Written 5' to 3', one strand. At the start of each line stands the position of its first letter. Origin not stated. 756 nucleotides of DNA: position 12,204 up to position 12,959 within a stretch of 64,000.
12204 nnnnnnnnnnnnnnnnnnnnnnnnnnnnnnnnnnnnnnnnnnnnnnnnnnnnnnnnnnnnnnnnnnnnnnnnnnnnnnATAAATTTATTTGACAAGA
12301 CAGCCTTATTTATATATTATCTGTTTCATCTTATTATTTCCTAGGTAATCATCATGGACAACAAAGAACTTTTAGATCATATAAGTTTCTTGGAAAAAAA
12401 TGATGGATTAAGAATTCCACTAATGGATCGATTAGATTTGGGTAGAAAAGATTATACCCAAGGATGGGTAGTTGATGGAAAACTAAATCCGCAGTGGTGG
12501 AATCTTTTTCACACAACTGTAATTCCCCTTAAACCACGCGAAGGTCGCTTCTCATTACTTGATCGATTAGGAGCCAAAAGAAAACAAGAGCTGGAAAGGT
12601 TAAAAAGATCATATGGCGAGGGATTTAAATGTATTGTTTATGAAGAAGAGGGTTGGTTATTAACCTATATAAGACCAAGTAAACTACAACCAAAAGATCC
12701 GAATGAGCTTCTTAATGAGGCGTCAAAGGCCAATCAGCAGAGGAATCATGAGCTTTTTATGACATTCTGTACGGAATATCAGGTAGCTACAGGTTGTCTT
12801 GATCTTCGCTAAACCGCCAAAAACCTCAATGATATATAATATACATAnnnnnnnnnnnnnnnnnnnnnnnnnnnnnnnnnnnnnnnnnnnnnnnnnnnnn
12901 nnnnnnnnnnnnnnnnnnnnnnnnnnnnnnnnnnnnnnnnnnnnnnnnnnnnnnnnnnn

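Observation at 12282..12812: Unknown 152-aa protein with its own consensus promoter inserted between ftsW and murG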

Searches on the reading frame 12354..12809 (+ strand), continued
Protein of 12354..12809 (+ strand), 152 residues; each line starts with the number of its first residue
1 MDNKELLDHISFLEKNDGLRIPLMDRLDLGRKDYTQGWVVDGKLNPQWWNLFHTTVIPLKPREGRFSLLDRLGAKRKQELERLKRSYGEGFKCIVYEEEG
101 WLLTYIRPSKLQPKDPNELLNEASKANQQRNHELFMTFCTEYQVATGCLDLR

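Call 69: find_encoding_contigs(protein=P0147, flank=6000, max_places=5)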
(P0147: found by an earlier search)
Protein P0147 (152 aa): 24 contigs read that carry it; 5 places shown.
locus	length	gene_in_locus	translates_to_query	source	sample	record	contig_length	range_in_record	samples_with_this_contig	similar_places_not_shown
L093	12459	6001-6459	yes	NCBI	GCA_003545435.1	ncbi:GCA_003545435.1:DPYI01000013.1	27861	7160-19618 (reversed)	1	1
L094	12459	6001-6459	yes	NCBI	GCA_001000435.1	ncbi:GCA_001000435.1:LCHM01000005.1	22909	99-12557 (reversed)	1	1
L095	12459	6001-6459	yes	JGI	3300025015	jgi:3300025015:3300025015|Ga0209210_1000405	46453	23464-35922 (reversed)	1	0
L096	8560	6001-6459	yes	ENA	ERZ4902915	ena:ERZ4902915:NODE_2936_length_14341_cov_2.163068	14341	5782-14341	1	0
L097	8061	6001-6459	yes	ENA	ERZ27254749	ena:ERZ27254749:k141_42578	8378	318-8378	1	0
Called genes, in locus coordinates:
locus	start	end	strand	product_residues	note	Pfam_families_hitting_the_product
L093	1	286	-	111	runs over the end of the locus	PF05635:23S_rRNA_IVP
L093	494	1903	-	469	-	PF08323:Glyco_transf_5, PF20706:GT4-conflict (weak), PF00534:Glycos_transf_1, PF13692:Glyco_trans_1_4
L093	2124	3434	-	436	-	PF13439:Glyco_transf_4, PF13579:Glyco_trans_4_4, PF20706:GT4-conflict, PF00982:Glyco_transf_20 (weak), PF00534:Glycos_transf_1, PF13692:Glyco_trans_1_4, PF13524:Glyco_trans_1_2 (weak)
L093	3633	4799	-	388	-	PF00534:Glycos_transf_1, PF20706:GT4-conflict (weak), PF13692:Glyco_trans_1_4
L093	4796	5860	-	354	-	PF13439:Glyco_transf_4, PF13579:Glyco_trans_4_4 (weak), PF00534:Glycos_transf_1, PF13692:Glyco_trans_1_4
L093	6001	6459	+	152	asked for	-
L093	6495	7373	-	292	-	PF03808:Glyco_tran_WecG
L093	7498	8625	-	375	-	PF06723:MreB_Mbl, PF00022:Actin (weak), PF11104:PilM_2 (faint), PF00012:HSP70 (weak), PF14450:FtsA, PF06723:MreB_Mbl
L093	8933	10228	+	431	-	PF08308:PEGA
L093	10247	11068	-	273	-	-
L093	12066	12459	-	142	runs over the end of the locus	-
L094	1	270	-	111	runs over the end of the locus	PF05635:23S_rRNA_IVP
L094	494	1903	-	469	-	PF08323:Glyco_transf_5, PF20706:GT4-conflict (weak), PF00534:Glycos_transf_1, PF13692:Glyco_trans_1_4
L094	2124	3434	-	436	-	PF13439:Glyco_transf_4, PF13579:Glyco_trans_4_4, PF20706:GT4-conflict, PF00982:Glyco_transf_20 (weak), PF00534:Glycos_transf_1, PF13692:Glyco_trans_1_4, PF13524:Glyco_trans_1_2 (weak)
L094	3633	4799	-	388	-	PF00534:Glycos_transf_1, PF20706:GT4-conflict (weak), PF13692:Glyco_trans_1_4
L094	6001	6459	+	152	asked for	-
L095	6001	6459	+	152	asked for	-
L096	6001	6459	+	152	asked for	-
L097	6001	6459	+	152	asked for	-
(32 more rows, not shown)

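Call 91: search_protein_families(library=pfam, proteins=[L010:7492-8061:+, L012:7568-8155:+], max_evalue=0.01)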
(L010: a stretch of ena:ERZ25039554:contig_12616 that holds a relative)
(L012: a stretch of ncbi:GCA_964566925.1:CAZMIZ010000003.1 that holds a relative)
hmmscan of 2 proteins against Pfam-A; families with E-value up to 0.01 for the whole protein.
L010:7492-8061:+ (190 aa): 0 families

L012:7568-8155:+ (196 aa): 5 families
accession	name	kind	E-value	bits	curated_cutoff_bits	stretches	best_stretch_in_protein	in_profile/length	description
PF01209.24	Ubie_methyltran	-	9.8e-06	25.5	20.1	1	27-155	32-160/233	ubiE/COQ5 methyltransferase family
PF01135.25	PCMT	-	6.5e-05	23.2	20.3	1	28-147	59-172/210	Protein-L-isoaspartate(D-aspartate) O-methyltransferase (PCMT)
PF13847.12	Methyltransf_31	-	0.00086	19.5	27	1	41-150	2-113/145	Methyltransferase domain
PF13649.12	Methyltransf_25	-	0.0063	17.6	27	0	46-142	1-97/97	Methyltransferase domain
PF13489.12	Methyltransf_23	-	0.0074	16.5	27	0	127-193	97-147/164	Methyltransferase domain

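Call 93: search_protein_families(library=ncbifam, alignment_id=A1, max_evalue=0.1)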
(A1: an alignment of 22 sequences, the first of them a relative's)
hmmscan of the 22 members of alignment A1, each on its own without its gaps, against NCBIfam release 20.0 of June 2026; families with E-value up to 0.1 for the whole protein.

A. member 1, P0001 (152 aa): 0 families

B. families by the number of members that match (of 22 scanned): 3 families
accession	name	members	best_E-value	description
NF003336.0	PRK04342.1-5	1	0.051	DNA topoisomerase IV subunit A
TIGR01591.1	Fdh-alpha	1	0.051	formate dehydrogenase subunit alpha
NF001070.0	PRK00118.1-6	1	0.074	putative DNA-binding protein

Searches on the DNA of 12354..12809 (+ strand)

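Call 71: search_rna_families(sources=[L007], threshold=evalue, max_evalue=1)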
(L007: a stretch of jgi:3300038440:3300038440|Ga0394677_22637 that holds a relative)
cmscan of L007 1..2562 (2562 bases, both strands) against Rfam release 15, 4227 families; matches with E-value up to 1: 0.
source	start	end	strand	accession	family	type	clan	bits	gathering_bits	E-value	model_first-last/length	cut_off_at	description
